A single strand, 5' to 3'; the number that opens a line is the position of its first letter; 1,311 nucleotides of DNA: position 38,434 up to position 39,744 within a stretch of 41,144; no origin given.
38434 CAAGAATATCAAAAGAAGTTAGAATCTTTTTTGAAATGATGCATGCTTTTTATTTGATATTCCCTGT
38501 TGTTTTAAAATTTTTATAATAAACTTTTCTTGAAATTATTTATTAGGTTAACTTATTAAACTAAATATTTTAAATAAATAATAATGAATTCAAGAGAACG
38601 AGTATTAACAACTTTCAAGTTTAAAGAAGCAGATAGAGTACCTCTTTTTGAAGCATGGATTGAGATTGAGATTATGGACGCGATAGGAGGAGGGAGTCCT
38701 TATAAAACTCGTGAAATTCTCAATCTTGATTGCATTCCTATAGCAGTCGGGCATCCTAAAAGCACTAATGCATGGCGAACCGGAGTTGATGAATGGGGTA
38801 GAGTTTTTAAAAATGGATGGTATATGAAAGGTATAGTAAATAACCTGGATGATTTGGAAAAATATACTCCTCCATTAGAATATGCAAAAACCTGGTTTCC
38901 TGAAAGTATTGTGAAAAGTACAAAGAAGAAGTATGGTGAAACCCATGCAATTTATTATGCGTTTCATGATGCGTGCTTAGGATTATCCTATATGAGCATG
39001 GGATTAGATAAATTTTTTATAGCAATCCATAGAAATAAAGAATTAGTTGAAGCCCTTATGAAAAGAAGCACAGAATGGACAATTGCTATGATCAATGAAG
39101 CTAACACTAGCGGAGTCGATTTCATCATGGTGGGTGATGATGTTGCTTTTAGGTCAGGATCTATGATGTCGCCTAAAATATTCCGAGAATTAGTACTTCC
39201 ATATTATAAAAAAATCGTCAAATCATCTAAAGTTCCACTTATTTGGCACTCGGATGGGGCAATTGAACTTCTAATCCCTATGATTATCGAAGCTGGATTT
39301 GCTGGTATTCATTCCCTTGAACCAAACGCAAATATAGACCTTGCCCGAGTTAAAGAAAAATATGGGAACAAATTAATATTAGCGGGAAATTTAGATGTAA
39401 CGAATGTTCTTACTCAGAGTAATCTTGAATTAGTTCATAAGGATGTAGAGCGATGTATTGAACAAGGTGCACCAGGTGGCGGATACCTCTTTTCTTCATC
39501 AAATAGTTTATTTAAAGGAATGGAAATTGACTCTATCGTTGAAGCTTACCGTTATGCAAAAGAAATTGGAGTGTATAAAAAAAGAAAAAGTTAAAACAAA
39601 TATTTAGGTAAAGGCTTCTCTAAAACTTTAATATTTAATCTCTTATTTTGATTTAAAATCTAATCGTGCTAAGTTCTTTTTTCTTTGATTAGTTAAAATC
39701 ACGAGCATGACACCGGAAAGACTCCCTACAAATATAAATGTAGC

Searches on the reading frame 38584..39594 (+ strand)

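Call 68: search_protein_families(library=pfam, proteins=[window:38584-39594:+], max_evalue=0.001)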
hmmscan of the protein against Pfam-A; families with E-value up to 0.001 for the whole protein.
window:38584-39594:+ (336 aa): 1 family
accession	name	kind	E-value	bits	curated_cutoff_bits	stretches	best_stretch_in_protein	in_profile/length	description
PF01208.23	URO-D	-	1.9e-28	99.9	23.9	1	86-320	100-338/346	Uroporphyrinogen decarboxylase (URO-D)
